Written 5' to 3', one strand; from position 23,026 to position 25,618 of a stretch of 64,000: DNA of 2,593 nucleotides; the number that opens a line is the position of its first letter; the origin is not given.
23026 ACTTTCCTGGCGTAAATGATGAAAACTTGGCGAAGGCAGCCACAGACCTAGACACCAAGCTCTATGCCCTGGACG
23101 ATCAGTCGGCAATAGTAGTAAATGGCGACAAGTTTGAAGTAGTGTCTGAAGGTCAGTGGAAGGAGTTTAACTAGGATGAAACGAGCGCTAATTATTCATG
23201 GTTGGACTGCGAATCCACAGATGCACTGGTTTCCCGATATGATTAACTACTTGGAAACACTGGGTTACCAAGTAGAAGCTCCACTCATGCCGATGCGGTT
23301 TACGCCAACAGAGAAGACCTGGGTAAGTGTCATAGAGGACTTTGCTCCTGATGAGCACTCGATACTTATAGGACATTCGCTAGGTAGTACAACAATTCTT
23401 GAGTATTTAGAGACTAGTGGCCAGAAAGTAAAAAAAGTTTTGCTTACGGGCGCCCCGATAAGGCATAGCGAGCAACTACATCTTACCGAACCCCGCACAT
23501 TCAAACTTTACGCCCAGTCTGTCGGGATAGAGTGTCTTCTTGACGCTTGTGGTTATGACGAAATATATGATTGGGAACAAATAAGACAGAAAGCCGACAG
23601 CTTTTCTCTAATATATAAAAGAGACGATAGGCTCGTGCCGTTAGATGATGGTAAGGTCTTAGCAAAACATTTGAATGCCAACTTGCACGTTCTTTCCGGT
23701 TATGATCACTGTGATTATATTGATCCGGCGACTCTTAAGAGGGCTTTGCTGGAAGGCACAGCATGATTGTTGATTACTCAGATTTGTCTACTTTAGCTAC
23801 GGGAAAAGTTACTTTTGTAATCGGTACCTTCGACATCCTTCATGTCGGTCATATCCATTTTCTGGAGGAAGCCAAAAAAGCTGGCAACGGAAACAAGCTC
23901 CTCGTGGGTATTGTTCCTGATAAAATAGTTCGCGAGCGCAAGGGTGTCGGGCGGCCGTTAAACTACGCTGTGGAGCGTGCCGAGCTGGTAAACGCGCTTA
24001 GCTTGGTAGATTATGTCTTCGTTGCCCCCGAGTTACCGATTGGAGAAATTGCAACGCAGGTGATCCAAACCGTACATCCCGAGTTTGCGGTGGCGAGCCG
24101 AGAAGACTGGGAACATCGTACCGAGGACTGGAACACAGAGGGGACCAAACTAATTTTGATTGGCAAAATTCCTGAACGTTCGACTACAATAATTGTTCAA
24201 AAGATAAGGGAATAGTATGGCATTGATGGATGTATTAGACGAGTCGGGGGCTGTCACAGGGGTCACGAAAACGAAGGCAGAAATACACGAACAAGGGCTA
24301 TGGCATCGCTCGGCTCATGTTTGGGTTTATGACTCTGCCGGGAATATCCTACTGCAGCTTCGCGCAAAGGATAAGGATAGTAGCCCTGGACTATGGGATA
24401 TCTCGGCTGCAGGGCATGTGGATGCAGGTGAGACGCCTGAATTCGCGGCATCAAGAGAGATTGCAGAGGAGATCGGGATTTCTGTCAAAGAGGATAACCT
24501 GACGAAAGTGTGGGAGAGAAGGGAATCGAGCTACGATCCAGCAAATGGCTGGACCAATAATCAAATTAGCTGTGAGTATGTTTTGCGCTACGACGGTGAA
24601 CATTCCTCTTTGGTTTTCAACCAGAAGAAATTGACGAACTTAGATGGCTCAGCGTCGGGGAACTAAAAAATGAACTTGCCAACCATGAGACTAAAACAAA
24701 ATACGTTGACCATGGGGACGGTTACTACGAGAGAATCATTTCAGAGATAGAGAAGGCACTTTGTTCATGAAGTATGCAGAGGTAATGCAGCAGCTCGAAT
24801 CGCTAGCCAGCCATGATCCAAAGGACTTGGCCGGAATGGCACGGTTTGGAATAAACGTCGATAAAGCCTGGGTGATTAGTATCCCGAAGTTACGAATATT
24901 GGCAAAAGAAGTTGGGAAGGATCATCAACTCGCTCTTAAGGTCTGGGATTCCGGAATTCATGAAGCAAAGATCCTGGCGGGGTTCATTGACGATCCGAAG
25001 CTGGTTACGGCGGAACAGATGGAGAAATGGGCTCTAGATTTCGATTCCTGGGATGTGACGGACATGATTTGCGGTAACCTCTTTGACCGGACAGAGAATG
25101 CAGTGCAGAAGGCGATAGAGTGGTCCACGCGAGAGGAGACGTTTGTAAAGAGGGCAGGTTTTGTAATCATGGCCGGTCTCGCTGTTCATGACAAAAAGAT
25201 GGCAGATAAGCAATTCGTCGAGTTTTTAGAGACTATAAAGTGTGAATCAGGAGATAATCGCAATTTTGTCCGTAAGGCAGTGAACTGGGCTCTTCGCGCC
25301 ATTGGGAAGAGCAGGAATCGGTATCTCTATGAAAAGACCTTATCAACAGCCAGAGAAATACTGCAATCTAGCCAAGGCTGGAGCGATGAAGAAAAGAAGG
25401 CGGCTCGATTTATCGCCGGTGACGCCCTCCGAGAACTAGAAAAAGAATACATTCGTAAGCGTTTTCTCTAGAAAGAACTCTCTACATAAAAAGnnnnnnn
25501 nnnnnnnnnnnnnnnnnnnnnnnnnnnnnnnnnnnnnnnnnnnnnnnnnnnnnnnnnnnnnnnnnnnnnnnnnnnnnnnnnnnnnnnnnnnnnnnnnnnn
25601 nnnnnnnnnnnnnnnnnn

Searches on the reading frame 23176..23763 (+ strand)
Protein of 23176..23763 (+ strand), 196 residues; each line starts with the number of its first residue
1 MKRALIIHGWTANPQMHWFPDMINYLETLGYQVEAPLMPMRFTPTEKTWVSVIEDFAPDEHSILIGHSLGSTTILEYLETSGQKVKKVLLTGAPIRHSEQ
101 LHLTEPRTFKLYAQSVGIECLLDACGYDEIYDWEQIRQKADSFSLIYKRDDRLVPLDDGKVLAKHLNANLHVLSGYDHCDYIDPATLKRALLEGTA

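Call 86: search_protein_families(library=pfam, proteins=[window:23176-23763:+], max_evalue=0.001)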
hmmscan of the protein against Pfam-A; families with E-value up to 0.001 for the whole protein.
window:23176-23763:+ (196 aa): 4 families
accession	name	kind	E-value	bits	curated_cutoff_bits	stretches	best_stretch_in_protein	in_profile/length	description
PF06821.19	Ser_hydrolase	-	1.9e-13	51.1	22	1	5-178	2-153/172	Serine hydrolase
PF00561.26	Abhydrolase_1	-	4.9e-10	39.9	25.8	1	55-98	64-106/245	alpha/beta hydrolase fold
PF12697.13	Abhydrolase_6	-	7.4e-06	27.2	26.3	0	5-105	2-101/217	Alpha/beta hydrolase family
PF12146.15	Hydrolase_4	-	0.00054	19.8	27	0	57-102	73-118/239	Serine aminopeptidase, S33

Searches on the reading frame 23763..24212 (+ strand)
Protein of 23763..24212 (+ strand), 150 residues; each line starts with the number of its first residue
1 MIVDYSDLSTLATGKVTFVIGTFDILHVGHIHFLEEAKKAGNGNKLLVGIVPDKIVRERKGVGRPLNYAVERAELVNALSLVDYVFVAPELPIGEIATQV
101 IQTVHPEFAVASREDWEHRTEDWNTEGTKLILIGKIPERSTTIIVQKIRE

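Call 86: search_protein_families(library=pfam, proteins=[window:23763-24212:+], max_evalue=0.001)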
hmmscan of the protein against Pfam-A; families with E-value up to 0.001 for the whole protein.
window:23763-24212:+ (150 aa): 2 families
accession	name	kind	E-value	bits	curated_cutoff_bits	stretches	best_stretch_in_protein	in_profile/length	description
PF01467.32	CTP_transf_like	-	1.4e-12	48.4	21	1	19-128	2-103/133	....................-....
PF06574.18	FAD_syn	-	0.0002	21.6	27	1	15-87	7-82/158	FAD synthetase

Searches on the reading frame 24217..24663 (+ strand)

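Call 86: search_protein_families(library=pfam, proteins=[window:24217-24663:+], max_evalue=0.001)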
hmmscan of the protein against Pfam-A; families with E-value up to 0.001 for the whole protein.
window:24217-24663:+ (149 aa): 1 family
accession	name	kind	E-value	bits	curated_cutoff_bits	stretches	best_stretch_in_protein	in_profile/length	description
PF00293.34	NUDIX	-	3.6e-16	59.8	21.1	1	30-124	3-92/134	NUDIX domain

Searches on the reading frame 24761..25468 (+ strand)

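Call 86: search_protein_families(library=pfam, proteins=[window:24761-25468:+], max_evalue=0.001)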
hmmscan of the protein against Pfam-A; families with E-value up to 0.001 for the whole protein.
window:24761-25468:+ (236 aa): 1 family
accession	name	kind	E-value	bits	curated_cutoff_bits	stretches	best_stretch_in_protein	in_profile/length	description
PF08713.17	DNA_alkylation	-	1e-29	104.2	21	1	9-187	2-187/213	DNA alkylation repair enzyme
